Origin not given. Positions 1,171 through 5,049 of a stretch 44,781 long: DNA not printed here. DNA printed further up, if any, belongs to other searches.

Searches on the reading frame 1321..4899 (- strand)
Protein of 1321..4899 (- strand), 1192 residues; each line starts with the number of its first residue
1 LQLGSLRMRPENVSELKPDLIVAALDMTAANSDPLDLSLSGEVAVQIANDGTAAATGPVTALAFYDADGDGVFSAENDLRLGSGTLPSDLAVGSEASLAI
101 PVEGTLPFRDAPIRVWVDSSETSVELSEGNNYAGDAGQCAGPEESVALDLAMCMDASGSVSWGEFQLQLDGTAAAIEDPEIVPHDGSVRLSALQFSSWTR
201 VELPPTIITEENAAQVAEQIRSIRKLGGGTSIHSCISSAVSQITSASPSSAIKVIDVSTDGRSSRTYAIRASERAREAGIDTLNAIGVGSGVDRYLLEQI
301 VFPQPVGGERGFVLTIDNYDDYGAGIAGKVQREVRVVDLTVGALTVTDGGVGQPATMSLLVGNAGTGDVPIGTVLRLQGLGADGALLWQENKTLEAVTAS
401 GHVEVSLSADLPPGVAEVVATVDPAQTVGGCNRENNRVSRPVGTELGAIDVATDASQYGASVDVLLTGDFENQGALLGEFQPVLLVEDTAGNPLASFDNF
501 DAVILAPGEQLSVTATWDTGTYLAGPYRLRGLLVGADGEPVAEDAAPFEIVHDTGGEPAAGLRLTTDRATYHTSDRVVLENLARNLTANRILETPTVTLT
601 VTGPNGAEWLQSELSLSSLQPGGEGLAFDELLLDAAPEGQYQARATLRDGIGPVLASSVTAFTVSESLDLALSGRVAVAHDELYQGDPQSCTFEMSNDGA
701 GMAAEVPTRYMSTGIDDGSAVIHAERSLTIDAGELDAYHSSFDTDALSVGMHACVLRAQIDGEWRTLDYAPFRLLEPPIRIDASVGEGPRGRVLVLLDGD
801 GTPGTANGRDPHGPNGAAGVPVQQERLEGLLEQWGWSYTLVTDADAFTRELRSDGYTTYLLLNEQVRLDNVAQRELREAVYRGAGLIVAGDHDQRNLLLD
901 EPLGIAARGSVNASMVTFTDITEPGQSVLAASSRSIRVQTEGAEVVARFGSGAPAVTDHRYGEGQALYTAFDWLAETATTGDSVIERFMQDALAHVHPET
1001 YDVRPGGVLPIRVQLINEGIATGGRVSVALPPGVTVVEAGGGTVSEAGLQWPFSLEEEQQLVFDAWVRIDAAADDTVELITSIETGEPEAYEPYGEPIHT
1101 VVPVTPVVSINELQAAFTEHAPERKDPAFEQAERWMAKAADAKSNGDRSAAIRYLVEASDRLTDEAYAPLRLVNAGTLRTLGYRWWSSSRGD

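Call 92: search_protein_families(library=pfam, proteins=[window:1321-4899:-], max_evalue=0.00001)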
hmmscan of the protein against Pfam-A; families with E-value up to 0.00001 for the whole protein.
window:1321-4899:- (1192 aa): 4 families
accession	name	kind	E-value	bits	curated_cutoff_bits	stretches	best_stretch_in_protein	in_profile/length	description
PF06707.17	DUF1194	-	5.6e-23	81.7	27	1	146-335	2-203/206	Protein of unknown function (DUF1194)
PF00092.34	VWA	-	6.2e-15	56.3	23.8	1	149-303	1-153/174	von Willebrand factor type A domain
PF07705.17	CARDB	-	7.2e-09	36.2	22.7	0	17-132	1-98/101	CARDB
PF13519.12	VWA_2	-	2.7e-06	28.4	27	1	151-261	2-106/107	von Willebrand factor type A domain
